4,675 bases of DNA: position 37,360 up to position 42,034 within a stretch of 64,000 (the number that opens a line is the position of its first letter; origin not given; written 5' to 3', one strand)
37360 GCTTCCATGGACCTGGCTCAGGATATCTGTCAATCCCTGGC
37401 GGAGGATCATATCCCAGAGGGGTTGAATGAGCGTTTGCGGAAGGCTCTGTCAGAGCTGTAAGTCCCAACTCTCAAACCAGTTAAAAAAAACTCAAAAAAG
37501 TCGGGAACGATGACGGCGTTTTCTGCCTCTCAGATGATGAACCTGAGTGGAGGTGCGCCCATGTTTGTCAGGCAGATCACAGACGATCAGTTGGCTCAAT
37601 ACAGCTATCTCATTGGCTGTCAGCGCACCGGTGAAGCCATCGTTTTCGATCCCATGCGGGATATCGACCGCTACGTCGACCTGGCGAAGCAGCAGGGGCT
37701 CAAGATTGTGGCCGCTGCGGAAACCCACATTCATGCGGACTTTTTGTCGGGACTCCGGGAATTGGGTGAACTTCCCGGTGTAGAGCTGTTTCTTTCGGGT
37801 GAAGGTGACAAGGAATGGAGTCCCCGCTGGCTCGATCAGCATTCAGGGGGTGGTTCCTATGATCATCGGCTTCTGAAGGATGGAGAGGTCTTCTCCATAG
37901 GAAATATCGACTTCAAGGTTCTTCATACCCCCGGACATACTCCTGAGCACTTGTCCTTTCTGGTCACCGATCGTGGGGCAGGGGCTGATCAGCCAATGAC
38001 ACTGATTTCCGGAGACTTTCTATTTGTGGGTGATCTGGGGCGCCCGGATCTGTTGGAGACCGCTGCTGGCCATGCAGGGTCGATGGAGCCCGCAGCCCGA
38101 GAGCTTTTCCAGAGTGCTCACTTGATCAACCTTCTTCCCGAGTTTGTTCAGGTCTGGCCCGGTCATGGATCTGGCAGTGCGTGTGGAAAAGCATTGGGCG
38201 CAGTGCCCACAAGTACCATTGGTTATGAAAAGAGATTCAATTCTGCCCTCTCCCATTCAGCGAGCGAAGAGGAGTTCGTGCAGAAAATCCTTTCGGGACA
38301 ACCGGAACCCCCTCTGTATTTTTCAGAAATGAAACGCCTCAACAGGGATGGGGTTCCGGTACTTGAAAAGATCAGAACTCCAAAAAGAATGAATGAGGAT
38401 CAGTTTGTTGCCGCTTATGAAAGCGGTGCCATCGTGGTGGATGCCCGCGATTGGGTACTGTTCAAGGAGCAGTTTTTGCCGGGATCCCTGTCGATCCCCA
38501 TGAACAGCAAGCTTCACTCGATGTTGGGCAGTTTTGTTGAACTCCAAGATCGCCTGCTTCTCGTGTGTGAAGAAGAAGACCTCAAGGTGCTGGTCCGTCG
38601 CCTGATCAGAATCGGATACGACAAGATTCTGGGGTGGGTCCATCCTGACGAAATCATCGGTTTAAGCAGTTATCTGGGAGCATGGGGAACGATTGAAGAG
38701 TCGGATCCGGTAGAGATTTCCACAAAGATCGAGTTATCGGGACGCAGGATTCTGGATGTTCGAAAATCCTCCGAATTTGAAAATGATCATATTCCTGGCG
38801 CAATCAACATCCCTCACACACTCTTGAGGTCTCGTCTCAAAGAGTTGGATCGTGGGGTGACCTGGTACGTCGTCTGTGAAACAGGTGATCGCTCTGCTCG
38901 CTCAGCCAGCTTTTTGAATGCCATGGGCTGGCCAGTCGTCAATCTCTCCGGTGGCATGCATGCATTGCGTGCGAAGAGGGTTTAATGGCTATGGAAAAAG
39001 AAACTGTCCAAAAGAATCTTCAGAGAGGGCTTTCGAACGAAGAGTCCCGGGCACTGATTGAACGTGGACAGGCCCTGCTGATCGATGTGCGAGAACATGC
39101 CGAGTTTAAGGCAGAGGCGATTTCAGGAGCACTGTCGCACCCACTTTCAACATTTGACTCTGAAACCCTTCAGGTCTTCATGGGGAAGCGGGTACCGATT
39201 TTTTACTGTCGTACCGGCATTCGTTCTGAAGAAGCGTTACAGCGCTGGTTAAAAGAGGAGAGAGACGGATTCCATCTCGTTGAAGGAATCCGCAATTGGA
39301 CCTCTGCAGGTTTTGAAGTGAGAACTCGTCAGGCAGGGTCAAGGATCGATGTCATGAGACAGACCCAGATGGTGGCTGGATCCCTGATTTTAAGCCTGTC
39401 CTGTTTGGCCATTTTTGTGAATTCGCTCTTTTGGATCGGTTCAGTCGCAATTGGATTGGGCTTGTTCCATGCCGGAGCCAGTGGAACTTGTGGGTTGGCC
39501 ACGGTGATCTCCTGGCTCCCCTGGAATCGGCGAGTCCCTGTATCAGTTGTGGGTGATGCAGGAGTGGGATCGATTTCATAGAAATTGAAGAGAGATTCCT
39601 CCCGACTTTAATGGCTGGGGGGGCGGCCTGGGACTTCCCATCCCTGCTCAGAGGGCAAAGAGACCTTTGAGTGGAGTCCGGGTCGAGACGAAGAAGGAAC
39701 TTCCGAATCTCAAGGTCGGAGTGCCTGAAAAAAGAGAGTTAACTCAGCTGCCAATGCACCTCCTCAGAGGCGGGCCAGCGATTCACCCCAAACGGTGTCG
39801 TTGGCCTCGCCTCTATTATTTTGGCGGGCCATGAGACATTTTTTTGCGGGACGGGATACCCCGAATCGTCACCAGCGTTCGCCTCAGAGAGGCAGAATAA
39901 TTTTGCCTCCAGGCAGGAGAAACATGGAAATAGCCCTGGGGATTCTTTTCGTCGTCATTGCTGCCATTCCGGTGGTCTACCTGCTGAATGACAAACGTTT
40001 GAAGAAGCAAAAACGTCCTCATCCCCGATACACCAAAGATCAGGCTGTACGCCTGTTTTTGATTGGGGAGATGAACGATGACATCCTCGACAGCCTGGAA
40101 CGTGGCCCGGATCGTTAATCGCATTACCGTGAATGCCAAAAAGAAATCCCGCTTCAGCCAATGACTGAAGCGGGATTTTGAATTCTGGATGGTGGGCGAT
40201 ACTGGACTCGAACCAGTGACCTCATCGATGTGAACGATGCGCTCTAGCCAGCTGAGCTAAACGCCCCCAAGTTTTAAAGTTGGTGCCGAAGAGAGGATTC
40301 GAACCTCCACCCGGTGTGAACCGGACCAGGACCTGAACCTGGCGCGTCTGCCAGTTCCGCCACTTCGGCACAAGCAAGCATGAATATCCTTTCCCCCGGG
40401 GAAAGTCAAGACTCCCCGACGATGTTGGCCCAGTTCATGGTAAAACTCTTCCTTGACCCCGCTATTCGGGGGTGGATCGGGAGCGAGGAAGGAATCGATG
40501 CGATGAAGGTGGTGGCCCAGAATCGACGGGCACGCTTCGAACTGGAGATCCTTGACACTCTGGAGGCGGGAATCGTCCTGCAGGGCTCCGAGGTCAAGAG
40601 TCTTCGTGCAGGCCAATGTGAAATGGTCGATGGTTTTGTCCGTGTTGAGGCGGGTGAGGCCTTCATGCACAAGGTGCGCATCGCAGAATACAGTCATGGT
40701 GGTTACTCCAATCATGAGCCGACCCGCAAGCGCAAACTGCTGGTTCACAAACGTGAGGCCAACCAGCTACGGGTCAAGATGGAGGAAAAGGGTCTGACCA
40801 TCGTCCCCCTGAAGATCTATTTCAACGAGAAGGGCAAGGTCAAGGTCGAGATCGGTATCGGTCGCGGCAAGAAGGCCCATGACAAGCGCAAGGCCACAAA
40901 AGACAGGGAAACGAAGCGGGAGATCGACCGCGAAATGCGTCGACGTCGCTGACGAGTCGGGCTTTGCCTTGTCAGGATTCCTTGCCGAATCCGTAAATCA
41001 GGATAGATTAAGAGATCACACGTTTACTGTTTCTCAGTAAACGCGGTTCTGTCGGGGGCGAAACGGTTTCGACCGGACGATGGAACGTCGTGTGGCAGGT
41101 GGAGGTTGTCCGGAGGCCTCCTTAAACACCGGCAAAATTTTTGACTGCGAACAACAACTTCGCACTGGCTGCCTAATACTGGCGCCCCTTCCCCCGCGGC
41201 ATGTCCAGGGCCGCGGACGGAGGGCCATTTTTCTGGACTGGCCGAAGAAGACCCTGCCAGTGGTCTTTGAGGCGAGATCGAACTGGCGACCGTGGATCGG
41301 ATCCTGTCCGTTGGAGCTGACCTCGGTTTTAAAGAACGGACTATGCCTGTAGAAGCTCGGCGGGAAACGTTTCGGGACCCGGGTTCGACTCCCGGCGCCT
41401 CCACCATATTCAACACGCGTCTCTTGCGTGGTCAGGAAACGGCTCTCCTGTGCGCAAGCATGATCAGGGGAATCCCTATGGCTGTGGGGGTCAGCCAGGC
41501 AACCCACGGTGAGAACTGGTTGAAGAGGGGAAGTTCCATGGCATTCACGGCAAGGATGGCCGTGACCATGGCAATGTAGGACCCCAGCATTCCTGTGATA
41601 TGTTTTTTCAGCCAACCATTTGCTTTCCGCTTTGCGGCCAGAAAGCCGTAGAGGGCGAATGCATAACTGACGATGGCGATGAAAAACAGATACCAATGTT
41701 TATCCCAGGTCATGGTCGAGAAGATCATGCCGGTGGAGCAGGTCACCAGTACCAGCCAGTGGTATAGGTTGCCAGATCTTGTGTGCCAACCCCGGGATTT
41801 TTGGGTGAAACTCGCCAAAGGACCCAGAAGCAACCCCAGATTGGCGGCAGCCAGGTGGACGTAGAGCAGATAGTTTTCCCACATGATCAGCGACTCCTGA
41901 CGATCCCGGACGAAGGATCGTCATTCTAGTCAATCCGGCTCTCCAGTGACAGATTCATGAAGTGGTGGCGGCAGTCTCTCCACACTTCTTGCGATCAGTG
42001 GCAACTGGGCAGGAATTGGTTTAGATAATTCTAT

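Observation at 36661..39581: ECF sigma factor with a fused Cys-rich C-terminal domain heading a persulfide-dioxygenase/rhodanese cluster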

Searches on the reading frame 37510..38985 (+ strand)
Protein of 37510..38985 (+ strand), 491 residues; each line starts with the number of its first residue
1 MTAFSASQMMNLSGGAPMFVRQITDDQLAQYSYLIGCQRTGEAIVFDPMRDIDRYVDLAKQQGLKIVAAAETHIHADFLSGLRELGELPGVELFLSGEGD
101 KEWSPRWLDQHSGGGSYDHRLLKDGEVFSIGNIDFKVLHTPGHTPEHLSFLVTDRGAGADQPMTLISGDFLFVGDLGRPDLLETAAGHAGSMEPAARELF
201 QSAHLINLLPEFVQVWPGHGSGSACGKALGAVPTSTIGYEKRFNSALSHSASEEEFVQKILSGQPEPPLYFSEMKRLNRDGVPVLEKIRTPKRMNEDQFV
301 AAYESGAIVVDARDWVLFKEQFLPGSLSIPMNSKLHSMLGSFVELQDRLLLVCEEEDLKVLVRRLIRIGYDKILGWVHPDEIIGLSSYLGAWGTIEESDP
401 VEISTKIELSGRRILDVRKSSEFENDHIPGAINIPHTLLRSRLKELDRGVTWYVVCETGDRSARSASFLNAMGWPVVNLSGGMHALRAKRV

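Call 3: search_protein_families(library=pfam, proteins=[window:37510-38985:+], max_evalue=0.01)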
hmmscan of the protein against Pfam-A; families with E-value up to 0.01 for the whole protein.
window:37510-38985:+ (491 aa): 2 families
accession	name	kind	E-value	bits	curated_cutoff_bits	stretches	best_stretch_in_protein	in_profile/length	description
PF00581.25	Rhodanese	-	3e-21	76.2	22.2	1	406-487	8-100/102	Rhodanese-like domain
PF00753.33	Lactamase_B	-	4.5e-14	53.3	22.7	1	28-196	4-178/196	Metallo-beta-lactamase superfamily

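Call 4: search_protein_families(library=ncbifam, proteins=[window:37510-38985:+], max_evalue=0.01)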
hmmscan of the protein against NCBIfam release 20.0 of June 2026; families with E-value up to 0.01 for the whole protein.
window:37510-38985:+ (491 aa): 22 families
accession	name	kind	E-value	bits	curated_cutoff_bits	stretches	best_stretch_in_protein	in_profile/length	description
TIGR03413.1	GSH_gloB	equivalog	7e-13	48.5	200.8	1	31-219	11-164/248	hydroxyacylglutathione hydrolase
NF008752.0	PRK11784.1-4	equivalog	6.2e-11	41.7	266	1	413-435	20-42/357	tRNA 2-selenouridine(34) synthase MnmH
NF006444.0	PRK08762.1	equivalog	7e-11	41.4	449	1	395-488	14-109/387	molybdopterin-synthase adenylyltransferase MoeB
NF040641.1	bifunc_ST_SDO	equivalog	1.2e-10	40.8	625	1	51-258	187-377/423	bifunctional sulfur transferase/dioxygenase Blh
NF012229.1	bla_class_B_core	domain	7.9e-10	39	100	1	53-152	39-138/139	metallo-beta-lactamase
NF008750.0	PRK11784.1-2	equivalog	3.6e-08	32.9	241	1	406-435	10-39/346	tRNA 2-selenouridine(34) synthase MnmH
NF007627.0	PRK10287.1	equivalog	4.4e-08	33.3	102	1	414-490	23-101/104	thiosulfate sulfurtransferase PspE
TIGR03167.1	tRNA_sel_U_synt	equivalog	7.2e-08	32.2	219.75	1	412-435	3-26/311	tRNA 2-selenouridine(34) synthase MnmH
TIGR02981.1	phageshock_pspE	exception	2.9e-07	30.7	126.3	1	414-488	21-97/101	thiosulfate sulfurtransferase PspE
NF001195.0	PRK00162.1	equivalog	1.7e-06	28.3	102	1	402-488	11-98/108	thiosulfate sulfurtransferase GlpE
TIGR04568.1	arch_SelU_Nterm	equivalog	1.8e-06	27.9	200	0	382-437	72-129/215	selenouridine synthase SelU-like subunit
NF005902.0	PRK07878.1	equivalog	4.4e-06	25.9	647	1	413-485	305-380/392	adenylyltransferase/sulfurtransferase MoeZ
NF033105.1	bla_subclass_B3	equivalog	7.3e-06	25.4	240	1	118-160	121-163/257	subclass B3 metallo-beta-lactamase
NF041804.1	MBL_fold_SolJ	exception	8.8e-06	25.1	350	1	28-226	16-185/224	solanimycin biosynthesis MBL-fold hydrolase SolJ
NF005646.0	PRK07411.1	equivalog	1.9e-05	24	633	1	414-486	302-379/390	molybdopterin-synthase adenylyltransferase MoeB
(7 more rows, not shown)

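Call 23: search_solved_structures(query=window:37510-38985:+, max_evalue=0.001, show_alignments=1)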
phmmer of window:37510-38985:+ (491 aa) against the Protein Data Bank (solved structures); distinct sequences matched with E-value up to 0.001: 29.
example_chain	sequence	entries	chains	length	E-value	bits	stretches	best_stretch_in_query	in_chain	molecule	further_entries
3tp9_A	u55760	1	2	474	2.9e-117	395.6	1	17-489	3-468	BETA-LACTAMASE and RHODANESE DOMAIN PROTEIN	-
3r2u_A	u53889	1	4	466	3.8e-97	329.3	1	17-483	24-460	Metallo-beta-lactamase family protein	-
8zbd_A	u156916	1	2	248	4e-17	65.4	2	19-91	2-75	MBL fold metallo-hydrolase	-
5ve3_B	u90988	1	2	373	2.3e-16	62.8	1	14-258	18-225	BpPRF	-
5ve4_A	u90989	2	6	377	6.1e-15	58.1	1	14-258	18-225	BpPRF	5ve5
2gcu_A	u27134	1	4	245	1.1e-14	57.3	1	19-220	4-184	Putative hydroxyacylglutathione hydrolase 3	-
2xf4_A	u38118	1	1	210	1.5e-14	56.9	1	28-201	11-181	HYDROXYACYLGLUTATHIONE HYDROLASE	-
4ysb_A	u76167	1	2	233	4e-14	55.4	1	18-260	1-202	Metallo-beta-lactamase family protein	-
9rhq_A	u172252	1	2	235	8.9e-13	51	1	19-258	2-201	Metallo-beta-lactamase family protein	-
1yt8_A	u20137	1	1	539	1.4e-12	50.3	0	414-483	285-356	thiosulfate sulfurtransferase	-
6mxv_A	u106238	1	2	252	2.9e-12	49.3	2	393-484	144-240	Rhodanese-like family protein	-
4efz_A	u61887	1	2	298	3e-12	49.3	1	54-258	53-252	Metallo-beta-lactamase family protein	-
4chl_A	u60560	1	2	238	2.2e-11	46.4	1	16-183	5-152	PERSULFIDE DIOXYGENASE ETHE1, MITOCHONDRIAL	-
4ysk_A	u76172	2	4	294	7.3e-11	44.7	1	51-178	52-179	Beta-lactamase domain protein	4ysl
9g8t_A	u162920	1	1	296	1.2e-10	43.9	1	52-258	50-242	Metallo-beta-lactamase domain-containing protein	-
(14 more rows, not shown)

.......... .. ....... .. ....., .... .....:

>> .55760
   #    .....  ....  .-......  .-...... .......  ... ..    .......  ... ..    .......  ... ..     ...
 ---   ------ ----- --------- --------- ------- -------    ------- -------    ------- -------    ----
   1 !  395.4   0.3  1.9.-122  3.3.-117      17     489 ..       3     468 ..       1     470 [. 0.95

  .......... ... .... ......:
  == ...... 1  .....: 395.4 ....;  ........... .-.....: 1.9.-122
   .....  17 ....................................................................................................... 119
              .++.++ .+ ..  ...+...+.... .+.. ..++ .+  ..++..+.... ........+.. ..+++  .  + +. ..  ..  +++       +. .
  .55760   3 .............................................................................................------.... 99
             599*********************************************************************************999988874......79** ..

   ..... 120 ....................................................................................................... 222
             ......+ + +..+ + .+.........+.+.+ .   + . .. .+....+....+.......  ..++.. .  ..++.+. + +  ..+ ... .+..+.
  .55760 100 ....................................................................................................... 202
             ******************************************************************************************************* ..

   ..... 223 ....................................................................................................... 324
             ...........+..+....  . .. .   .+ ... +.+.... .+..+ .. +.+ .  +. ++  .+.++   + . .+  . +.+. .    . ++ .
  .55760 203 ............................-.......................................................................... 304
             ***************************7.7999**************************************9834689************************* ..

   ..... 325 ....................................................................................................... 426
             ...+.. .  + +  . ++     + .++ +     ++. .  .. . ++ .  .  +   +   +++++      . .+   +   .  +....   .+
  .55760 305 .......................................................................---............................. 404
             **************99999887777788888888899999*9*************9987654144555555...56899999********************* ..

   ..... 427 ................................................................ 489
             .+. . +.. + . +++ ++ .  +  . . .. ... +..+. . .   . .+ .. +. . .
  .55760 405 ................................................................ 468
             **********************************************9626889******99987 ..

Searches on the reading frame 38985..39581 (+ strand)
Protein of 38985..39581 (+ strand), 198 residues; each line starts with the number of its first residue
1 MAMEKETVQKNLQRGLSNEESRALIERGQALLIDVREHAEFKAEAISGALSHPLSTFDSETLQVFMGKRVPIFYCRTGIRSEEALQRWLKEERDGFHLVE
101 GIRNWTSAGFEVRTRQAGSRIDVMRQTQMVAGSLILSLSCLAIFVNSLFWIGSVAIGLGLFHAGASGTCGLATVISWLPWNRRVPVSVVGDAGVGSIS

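Call 3: search_protein_families(library=pfam, proteins=[window:38985-39581:+], max_evalue=0.01)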
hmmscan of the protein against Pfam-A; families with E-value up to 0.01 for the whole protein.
window:38985-39581:+ (198 aa): 2 families
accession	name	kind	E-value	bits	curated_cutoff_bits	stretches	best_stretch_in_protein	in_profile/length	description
PF00581.25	Rhodanese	-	1.4e-09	38.8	22.2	1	18-107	2-101/102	Rhodanese-like domain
PF11127.14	YgaP-like_TM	-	0.00034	21.1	25.3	1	125-176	10-59/66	Inner membrane protein YgaP-like, transmembrane domain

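Call 4: search_protein_families(library=ncbifam, proteins=[window:38985-39581:+], max_evalue=0.01)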
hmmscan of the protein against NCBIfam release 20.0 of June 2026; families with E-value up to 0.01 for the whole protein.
window:38985-39581:+ (198 aa): 9 families
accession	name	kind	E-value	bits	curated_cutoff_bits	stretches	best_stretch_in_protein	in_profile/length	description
NF005902.0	PRK07878.1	equivalog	9.6e-11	41.2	647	1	7-106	280-382/392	adenylyltransferase/sulfurtransferase MoeZ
NF045521.1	rhoda_near_glyco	subfamily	3.4e-07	30.2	145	1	27-116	29-119/144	rhodanese homology domain-containing protein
NF006444.0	PRK08762.1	equivalog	5.1e-07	28.7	449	1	11-117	12-119/387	molybdopterin-synthase adenylyltransferase MoeB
NF005646.0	PRK07411.1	equivalog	1e-05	24.9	633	1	5-107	273-381/390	molybdopterin-synthase adenylyltransferase MoeB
NF001133.1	PRK00142.1-1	equivalog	7.2e-05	22.4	170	1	7-104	99-202/229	oxygen-dependent tRNA uridine(34) hydroxylase TrhO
NF045694.1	seleno_TsoB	exception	0.00015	20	805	1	27-147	59-192/572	rhodanese/DsbD fusion-like selenoprotein TsoB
TIGR03167.1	tRNA_sel_U_synt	equivalog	0.005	16.3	219.75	0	30-54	3-27/311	tRNA 2-selenouridine(34) synthase MnmH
NF008750.0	PRK11784.1-2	equivalog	0.005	16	241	0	23-54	9-40/346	tRNA 2-selenouridine(34) synthase MnmH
NF008749.0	PRK11784.1-1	equivalog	0.0055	15.9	548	0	18-56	7-44/364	tRNA 2-selenouridine(34) synthase MnmH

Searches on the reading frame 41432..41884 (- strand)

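Call 3: search_protein_families(library=pfam, proteins=[window:41432-41884:-], max_evalue=0.01)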
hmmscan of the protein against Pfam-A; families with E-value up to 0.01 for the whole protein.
window:41432-41884:- (150 aa): 1 family
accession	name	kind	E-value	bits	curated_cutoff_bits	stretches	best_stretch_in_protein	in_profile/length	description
PF10067.14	DUF2306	-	6.3e-08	33.3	31.6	1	8-115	2-112/147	Predicted membrane protein (DUF2306)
